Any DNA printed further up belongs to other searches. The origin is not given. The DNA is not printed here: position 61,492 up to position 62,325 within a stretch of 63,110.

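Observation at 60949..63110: Unlisted radical SAM/SPASM gene translationally abutted to two tandem 178-aa lipoprotein-like paralogues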

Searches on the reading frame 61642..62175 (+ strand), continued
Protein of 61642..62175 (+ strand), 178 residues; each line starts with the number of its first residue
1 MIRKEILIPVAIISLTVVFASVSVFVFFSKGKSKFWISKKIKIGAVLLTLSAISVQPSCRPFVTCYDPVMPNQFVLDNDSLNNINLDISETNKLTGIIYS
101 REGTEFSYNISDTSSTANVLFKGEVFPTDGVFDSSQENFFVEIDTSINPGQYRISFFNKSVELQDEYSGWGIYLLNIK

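Call 52: search_protein_families(library=ncbifam, proteins=[L087:4380-4661:+, L087:4692-4967:+, L090:655-897:+, L079:4639-4998:+, L072:1573-1899:+, L091:3418-3765:+, L091:3092-3412:+, L080:4531-4998:+, L077:212-724:+, L089:4989-6014:+], max_evalue=0.01)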
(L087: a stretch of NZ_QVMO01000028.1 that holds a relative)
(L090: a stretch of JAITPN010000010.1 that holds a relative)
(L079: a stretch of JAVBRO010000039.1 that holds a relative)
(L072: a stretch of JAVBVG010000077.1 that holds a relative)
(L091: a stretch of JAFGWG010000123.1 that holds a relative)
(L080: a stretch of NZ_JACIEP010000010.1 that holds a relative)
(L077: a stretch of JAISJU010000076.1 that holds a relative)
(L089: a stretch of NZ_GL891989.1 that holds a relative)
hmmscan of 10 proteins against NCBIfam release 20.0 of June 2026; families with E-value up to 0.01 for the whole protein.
L087:4380-4661:+ (94 aa): 0 families

L087:4692-4967:+ (92 aa): 0 families

L090:655-897:+ (81 aa): 0 families

L079:4639-4998:+ (120 aa): 0 families

L072:1573-1899:+ (109 aa): 0 families

L091:3418-3765:+ (116 aa): 0 families

L091:3092-3412:+ (107 aa): 0 families

L080:4531-4998:+ (156 aa): 1 family
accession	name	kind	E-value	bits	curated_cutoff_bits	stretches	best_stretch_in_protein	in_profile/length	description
TIGR04056.1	OMP_RagA_SusC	subfamily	1.6e-12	46.6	368.25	1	81-140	2-61/981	SusC/RagA family TonB-linked outer membrane protein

L077:212-724:+ (171 aa): 4 families
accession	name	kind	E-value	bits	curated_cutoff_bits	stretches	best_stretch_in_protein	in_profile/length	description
TIGR01352.1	tonB_Cterm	subfamily_domain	2.6e-10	40.5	27.1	1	94-170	2-75/76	TonB family protein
NF033768.1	myxo_SS_tail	domain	1.6e-05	24.9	40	1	101-162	28-87/92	AgmX/PglI C-terminal domain-containing protein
NF008084.0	PRK10819.1-5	equivalog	0.0031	17.4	315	1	94-148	172-223/249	TonB system transport protein TonB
NF008080.0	PRK10819.1-1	equivalog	0.0079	15.6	418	0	94-148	176-227/252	TonB system transport protein TonB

L089:4989-6014:+ (342 aa): 85 families (the best 25 are shown)
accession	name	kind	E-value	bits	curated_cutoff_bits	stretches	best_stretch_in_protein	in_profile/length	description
TIGR04303.1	GeoRSP_rSAM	equivalog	5.2e-24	85.4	400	1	12-322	7-310/325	GeoRSP system radical SAM/SPASM protein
TIGR02109.1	PQQ_syn_pqqE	equivalog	1.8e-20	73.2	381.35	1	13-334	10-328/358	pyrroloquinoline quinone biosynthesis protein PqqE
TIGR04133.1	rSAM_w_lipo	hypoth_equivalog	2.4e-17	62.9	425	1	5-318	19-331/350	TIGR04133 family radical SAM/SPASM protein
TIGR04051.1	rSAM_NirJ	equivalog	2.5e-17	62.9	515.45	1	14-217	6-204/354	heme d1 biosynthesis radical SAM protein NirJ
NF038283.1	viperin_w_prok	equivalog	4.3e-17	62.2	180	1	12-136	4-131/281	viperin family antiviral radical SAM protein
TIGR04251.1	SCM_rSAM_ScmF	equivalog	9.6e-17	61.4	400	1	9-186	3-180/353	SynChlorMet cassette radical SAM/SPASM protein ScmF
TIGR04545.1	rSAM_ahbD_hemeb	equivalog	1.2e-16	61.1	500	1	12-180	2-167/339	heme b synthase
NF045574.1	sacti_mat_StsB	exception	2.2e-16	59.8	625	1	8-321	94-398/466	StsB family radical SAM/SPASM domain sactipeptide maturase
NF050035.1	rSAM_WgK_link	exception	1.2e-15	57.5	650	1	14-212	13-206/367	radical SAM/SPASM peptide maturase WgkB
TIGR04103.1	rSAM_nif11_3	equivalog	1.2e-15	57.1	725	1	13-151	8-141/412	nif11-class peptide radical SAM maturase 3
TIGR03977.1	rSAM_pair_HxsC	equivalog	1.3e-15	57.1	267.9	1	13-223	28-240/292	His-Xaa-Ser system radical SAM maturase HxsC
TIGR02666.1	moaA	equivalog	5.3e-15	55.2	284.05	1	15-177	15-182/336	GTP 3',8-cyclase MoaA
TIGR02668.1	moaA_archaeal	equivalog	2e-14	53.3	325.25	1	9-177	9-175/303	GTP 3',8-cyclase MoaA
TIGR04053.2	TIGR04053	equivalog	3.6e-14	52.8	395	1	11-181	9-179/366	TIGR04053 family radical SAM/SPASM domain-containing protein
TIGR04347.1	pseudo_SAM_Halo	equivalog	1.1e-13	51.2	525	1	12-194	40-218/390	TIGR04347 family pseudo-SAM/SPASM protein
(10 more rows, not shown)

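Call 58: list_cluster_members(proteins=[L089:4097-4996:+, L089:3261-4097:+, L080:4531-4998:+, L080:3625-4521:+, L062:4405-4998:+, L087:4380-4661:+, L087:4692-4967:+, L086:4097-4993:+, L069:4103-4993:+, L013:5466-6011:+])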
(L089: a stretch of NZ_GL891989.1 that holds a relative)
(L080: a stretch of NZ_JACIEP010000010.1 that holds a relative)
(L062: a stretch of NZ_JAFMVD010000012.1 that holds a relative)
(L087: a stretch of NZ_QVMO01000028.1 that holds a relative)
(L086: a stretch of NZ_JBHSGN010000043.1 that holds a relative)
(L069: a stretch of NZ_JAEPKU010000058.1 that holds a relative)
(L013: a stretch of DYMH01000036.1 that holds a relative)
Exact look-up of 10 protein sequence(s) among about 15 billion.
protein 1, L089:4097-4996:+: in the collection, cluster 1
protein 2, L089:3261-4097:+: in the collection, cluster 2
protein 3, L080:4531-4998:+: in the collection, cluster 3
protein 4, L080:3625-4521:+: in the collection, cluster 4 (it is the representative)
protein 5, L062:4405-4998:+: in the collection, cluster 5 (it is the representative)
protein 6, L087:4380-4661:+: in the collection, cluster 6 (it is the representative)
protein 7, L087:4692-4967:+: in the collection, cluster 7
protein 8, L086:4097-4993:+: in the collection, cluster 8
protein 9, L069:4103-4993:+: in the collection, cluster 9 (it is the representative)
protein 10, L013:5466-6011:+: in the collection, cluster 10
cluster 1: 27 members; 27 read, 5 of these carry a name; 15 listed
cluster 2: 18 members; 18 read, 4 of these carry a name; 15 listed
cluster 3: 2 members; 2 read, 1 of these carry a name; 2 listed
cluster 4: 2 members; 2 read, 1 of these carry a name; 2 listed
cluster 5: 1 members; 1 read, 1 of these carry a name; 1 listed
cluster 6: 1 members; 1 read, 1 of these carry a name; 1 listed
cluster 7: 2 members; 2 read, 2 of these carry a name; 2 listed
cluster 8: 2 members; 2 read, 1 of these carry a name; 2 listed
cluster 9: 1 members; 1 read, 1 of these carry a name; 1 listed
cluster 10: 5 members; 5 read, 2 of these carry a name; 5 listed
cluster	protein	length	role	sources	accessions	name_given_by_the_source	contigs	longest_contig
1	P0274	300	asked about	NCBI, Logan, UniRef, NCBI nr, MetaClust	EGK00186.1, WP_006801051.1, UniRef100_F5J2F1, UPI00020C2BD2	energy transducer TonB [Dysgonomonas gadei] | TonB C-terminal domain-containing protein n=1 Tax=Dysgonomonas gadei ATCC BAA-286 ... | carboxypeptidase-like regulatory domain-containing protein [Dysgonomonas gadei]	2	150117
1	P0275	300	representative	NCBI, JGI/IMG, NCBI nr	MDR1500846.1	MAG: carboxypeptidase-like regulatory domain-containing protein [Prevotella sp.] | hypothetical protein | carboxypeptidase-like regulatory domain-containing protein [Prevotella sp.]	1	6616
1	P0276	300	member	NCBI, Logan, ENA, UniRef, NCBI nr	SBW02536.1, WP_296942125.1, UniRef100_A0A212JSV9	carboxypeptidase-like regulatory domain-containing protein [uncultured Dysgonomonas sp.] | TonB C-terminal domain-containing protein n=1 Tax=uncultured Dysgonomonas sp. ...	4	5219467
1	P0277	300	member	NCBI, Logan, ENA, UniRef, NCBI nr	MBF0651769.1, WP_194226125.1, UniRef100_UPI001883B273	carboxypeptidase-like regulatory domain-containing protein [Dysgonomonas sp. GY75] | energy transducer TonB n=1 Tax=Dysgonomonas sp. GY75 TaxID=2780419 RepID=UPI001883B273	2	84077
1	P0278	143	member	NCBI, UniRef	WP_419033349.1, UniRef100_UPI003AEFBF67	energy transducer TonB, partial [Dysgonomonas gadei] | energy transducer TonB n=1 Tax=Dysgonomonas gadei TaxID=156974 RepID=UPI003AEFBF67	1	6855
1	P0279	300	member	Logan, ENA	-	-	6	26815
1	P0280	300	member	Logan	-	-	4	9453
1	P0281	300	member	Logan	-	-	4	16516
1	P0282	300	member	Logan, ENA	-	-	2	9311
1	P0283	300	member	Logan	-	-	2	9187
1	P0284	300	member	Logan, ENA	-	-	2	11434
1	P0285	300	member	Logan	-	-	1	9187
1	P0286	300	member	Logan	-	-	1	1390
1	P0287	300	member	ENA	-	-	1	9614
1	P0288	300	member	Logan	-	-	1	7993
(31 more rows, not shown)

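Call 60: search_solved_structures(query=A3, max_evalue=1e-8, show_alignments=5)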
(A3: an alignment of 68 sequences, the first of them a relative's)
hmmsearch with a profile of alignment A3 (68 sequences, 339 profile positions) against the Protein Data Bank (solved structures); distinct sequences matched with E-value up to 1e-8: 11.
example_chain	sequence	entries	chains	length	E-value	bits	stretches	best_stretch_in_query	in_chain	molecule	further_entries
6efn_A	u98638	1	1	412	5.8e-18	68.4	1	9-174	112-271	Sporulation killing factor maturation protein SkfB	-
9dfu_A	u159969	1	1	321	2.1e-11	46.8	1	8-164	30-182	Radical SAM core domain-containing protein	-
6c8v_A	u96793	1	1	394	3.8e-11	45.9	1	10-334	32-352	Coenzyme PQQ synthesis protein E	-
9dfn_A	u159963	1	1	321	5.4e-11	45.4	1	8-164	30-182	Radical SAM core domain-containing protein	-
5vsl_A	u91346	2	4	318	7.6e-10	41.7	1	7-211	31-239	Radical S-adenosyl methionine domain-containing protein 2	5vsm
7n7h_A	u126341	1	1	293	9e-10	41.4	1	8-147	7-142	VIPERIN-LIKE ENZYME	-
6q2p_A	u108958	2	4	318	1.4e-09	40.8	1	7-210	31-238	Radical S-adenosyl methionine domain-containing protein 2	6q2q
4k37_A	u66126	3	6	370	4.4e-09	39.2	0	12-177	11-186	Anaerobic sulfatase-maturating enzyme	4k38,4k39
2fb2_A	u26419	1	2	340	5.2e-09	38.9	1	7-190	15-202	Molybdenum cofactor biosynthesis protein A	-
4k36_A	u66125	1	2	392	5.4e-09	38.9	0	12-177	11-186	Anaerobic sulfatase-maturating enzyme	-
1tv7_A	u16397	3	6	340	9.2e-09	38.1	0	8-190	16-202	Molybdenum cofactor biosynthesis protein A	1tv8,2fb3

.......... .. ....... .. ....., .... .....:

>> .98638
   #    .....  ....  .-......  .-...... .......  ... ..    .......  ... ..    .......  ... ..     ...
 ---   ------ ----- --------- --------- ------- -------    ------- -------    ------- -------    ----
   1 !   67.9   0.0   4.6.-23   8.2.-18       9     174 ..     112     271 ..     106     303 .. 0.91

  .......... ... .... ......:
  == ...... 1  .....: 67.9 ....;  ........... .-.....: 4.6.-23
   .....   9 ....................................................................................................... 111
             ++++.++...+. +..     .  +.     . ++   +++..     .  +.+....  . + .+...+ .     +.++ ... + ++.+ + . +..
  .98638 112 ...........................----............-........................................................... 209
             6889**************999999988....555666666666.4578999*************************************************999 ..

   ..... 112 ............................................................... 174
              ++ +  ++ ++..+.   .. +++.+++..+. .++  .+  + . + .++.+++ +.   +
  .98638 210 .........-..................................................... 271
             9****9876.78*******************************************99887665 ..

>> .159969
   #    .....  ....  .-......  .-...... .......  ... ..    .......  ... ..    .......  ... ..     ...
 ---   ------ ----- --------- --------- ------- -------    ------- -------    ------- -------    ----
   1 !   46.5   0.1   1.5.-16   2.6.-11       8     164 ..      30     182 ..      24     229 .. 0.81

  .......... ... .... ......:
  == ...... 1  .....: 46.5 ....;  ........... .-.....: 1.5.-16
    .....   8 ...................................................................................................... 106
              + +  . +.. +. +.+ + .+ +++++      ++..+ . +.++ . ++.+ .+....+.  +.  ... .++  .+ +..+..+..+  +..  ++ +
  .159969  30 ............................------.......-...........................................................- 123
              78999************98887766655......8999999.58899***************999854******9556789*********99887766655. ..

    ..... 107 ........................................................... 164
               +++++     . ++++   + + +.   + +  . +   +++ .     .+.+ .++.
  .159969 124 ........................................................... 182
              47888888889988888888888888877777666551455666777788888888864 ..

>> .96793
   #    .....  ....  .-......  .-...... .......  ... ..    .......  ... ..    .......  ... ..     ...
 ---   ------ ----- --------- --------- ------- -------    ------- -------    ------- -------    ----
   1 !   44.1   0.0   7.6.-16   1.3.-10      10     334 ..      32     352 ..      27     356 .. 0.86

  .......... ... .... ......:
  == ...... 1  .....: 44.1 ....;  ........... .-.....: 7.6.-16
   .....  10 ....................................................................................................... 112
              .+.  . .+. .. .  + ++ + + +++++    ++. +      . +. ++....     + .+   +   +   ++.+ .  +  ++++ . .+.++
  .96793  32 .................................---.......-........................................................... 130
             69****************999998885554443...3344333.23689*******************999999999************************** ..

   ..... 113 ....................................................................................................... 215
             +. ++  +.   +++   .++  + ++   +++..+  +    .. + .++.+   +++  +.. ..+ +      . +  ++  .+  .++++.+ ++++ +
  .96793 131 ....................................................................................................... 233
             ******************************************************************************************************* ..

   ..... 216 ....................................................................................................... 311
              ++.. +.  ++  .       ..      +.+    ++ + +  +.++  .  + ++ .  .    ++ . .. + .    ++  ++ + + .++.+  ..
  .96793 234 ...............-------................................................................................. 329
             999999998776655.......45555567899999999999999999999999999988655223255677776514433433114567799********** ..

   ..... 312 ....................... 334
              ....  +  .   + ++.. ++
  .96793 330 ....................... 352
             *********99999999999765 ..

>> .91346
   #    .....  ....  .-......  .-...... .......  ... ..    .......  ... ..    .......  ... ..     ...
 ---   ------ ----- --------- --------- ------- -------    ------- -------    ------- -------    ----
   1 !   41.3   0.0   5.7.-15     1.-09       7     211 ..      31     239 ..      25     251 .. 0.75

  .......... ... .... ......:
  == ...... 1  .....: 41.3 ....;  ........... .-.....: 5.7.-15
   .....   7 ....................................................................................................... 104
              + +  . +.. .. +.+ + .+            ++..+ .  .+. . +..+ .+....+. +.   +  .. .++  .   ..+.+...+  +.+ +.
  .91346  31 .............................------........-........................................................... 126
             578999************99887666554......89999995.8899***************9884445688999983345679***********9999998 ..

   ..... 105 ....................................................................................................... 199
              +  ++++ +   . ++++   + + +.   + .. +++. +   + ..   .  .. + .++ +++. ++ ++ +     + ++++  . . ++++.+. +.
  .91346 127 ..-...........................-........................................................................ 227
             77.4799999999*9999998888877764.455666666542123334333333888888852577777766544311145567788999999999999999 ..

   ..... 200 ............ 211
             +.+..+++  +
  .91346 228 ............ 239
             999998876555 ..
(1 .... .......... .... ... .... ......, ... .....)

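Call 61: search_protein_families(library=pfam, proteins=[P0006, L089:4989-6014:+, L010:1078-1899:+], max_evalue=0.01)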
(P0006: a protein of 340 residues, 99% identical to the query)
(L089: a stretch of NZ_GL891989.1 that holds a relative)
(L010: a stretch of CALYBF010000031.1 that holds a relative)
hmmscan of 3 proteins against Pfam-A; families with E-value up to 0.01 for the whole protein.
P0006 (340 aa): 3 families
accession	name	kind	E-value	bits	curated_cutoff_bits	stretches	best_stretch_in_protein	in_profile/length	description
PF04055.27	Radical_SAM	-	1.1e-25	91.1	29.5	1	11-173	1-166/166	Radical SAM superfamily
PF13186.11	SPASM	-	6.4e-07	30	21.5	1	248-307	1-67/67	Iron-sulfur cluster-binding domain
PF13353.11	Fer4_12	-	1.1e-06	29.5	22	1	15-88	13-82/137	4Fe-4S single cluster domain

L089:4989-6014:+ (342 aa): 3 families
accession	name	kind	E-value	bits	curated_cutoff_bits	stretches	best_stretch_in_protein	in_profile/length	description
PF04055.27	Radical_SAM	-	1.4e-18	68.1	29.5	1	15-153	2-142/166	Radical SAM superfamily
PF13353.11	Fer4_12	-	8.1e-07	29.9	22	1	18-97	13-92/137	4Fe-4S single cluster domain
PF13186.11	SPASM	-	0.0053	17.5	21.5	1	254-308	3-66/67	Iron-sulfur cluster-binding domain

L010:1078-1899:+ (274 aa): 3 families
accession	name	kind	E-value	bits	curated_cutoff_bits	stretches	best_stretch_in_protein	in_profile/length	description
PF04055.27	Radical_SAM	-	5.1e-17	63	29.5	1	8-105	65-166/166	Radical SAM superfamily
PF13186.11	SPASM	-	2.5e-05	24.9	21.5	1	184-239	3-67/67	Iron-sulfur cluster-binding domain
PF03740.19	PdxJ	-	0.00011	21.8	24.5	1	2-116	108-216/234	Pyridoxal phosphate biosynthesis protein PdxJ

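Call 73: search_protein_families(library=ncbifam, proteins=[L050:3733-4296:+, L055:3752-4324:+, L048:4426-4998:+, L039:3558-4283:+, L094:4243-4998:+, L062:4405-4998:+, L057:3916-4968:+, L064:4010-4993:+, L093:4447-4998:+, L036:6096-6626:+], max_evalue=0.01)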
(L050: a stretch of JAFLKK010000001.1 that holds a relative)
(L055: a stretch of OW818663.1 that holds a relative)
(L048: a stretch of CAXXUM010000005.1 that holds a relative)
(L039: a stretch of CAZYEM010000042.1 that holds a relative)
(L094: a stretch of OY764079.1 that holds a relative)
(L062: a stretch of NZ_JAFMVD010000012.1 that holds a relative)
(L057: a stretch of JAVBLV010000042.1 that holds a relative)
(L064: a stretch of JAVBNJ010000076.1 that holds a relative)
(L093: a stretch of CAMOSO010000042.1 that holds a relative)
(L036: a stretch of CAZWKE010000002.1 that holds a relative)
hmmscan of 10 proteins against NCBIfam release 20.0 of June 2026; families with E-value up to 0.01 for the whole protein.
L050:3733-4296:+ (188 aa): 5 families
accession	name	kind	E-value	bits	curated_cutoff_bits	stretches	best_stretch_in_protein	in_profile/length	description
TIGR01352.1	tonB_Cterm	subfamily_domain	1.8e-12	47.4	27.1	1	110-185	2-75/76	TonB family protein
NF038079.1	TonB_sider_MxcH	equivalog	2.8e-09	35.6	925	1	107-187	8-87/792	TonB-dependent siderophore myxochelin receptor MxcH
NF047760.1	LIC10042_TonB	equivalog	0.00011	22.3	100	1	106-145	82-121/156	LIC_10042 family TonB-like protein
NF041193.1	lipo_SP0191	subfamily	0.0037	17.3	75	1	34-81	3-50/190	SP0191 family lipoprotein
NF008084.0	PRK10819.1-5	equivalog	0.0038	17.1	315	1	109-148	171-209/249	TonB system transport protein TonB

L055:3752-4324:+ (191 aa): 2 families
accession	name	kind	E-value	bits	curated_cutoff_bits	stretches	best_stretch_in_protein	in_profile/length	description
TIGR01352.1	tonB_Cterm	subfamily_domain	2.3e-08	34.3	27.1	1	123-191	9-75/76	TonB family protein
NF038079.1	TonB_sider_MxcH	equivalog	0.0038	15.3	925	1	117-184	12-78/792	TonB-dependent siderophore myxochelin receptor MxcH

L048:4426-4998:+ (191 aa): 1 family
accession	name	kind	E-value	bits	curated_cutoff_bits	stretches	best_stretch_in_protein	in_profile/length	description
TIGR01352.1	tonB_Cterm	subfamily_domain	2.1e-05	24.8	27.1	1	121-188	9-74/76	TonB family protein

L039:3558-4283:+ (242 aa): 3 families
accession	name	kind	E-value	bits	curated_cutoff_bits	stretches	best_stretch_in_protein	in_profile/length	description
TIGR01352.1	tonB_Cterm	subfamily_domain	4.1e-10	39.9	27.1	1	162-237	2-75/76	TonB family protein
NF038079.1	TonB_sider_MxcH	equivalog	3e-05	22.3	925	1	160-240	9-88/792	TonB-dependent siderophore myxochelin receptor MxcH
NF008082.0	PRK10819.1-3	equivalog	0.0022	17.8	265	1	131-222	136-225/242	TonB system transport protein TonB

L094:4243-4998:+ (252 aa): 3 families
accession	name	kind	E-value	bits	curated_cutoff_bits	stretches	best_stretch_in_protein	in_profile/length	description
TIGR01352.1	tonB_Cterm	subfamily_domain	9.8e-06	25.8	27.1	1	170-245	2-75/76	TonB family protein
NF047760.1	LIC10042_TonB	equivalog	0.00037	20.6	100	1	155-245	71-155/156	LIC_10042 family TonB-like protein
NF038079.1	TonB_sider_MxcH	equivalog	0.00066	17.9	925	1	168-249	9-89/792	TonB-dependent siderophore myxochelin receptor MxcH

L062:4405-4998:+ (198 aa): 2 families
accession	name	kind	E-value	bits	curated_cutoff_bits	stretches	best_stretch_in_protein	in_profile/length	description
TIGR01352.1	tonB_Cterm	subfamily_domain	1.5e-08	34.9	27.1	1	121-195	3-75/76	TonB family protein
NF038079.1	TonB_sider_MxcH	equivalog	2.7e-07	29.1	925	1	117-196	8-86/792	TonB-dependent siderophore myxochelin receptor MxcH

L057:3916-4968:+ (351 aa): 8 families
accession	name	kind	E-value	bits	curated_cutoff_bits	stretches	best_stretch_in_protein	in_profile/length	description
TIGR01352.1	tonB_Cterm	subfamily_domain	1.6e-10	41.2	27.1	1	131-164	2-35/76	TonB family protein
NF038079.1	TonB_sider_MxcH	equivalog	1.6e-06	26.5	925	1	276-346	12-81/792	TonB-dependent siderophore myxochelin receptor MxcH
NF008082.0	PRK10819.1-3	equivalog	0.00012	22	265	1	129-164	165-200/242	TonB system transport protein TonB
NF008080.0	PRK10819.1-1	equivalog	0.00016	21.1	418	1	128-166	173-211/252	TonB system transport protein TonB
NF008084.0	PRK10819.1-5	equivalog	0.00023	21.1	315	1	118-164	161-205/249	TonB system transport protein TonB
NF008081.0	PRK10819.1-2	equivalog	0.0058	16.6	377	1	116-165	150-197/240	TonB system transport protein TonB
NF033768.1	myxo_SS_tail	domain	0.0064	16.6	40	0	138-164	28-54/92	AgmX/PglI C-terminal domain-containing protein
NF040532.1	blaOXA-9_like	exception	0.0093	15.2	575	0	36-117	9-89/274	OXA-9 family oxacillin-hydrolyzing class D beta-lactamase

L064:4010-4993:+ (328 aa): 1 family
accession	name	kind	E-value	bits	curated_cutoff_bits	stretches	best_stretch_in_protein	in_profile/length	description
TIGR01352.1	tonB_Cterm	subfamily_domain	8.7e-07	29.2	27.1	1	117-158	16-58/76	TonB family protein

L093:4447-4998:+ (184 aa): 0 families

L036:6096-6626:+ (177 aa): 0 families
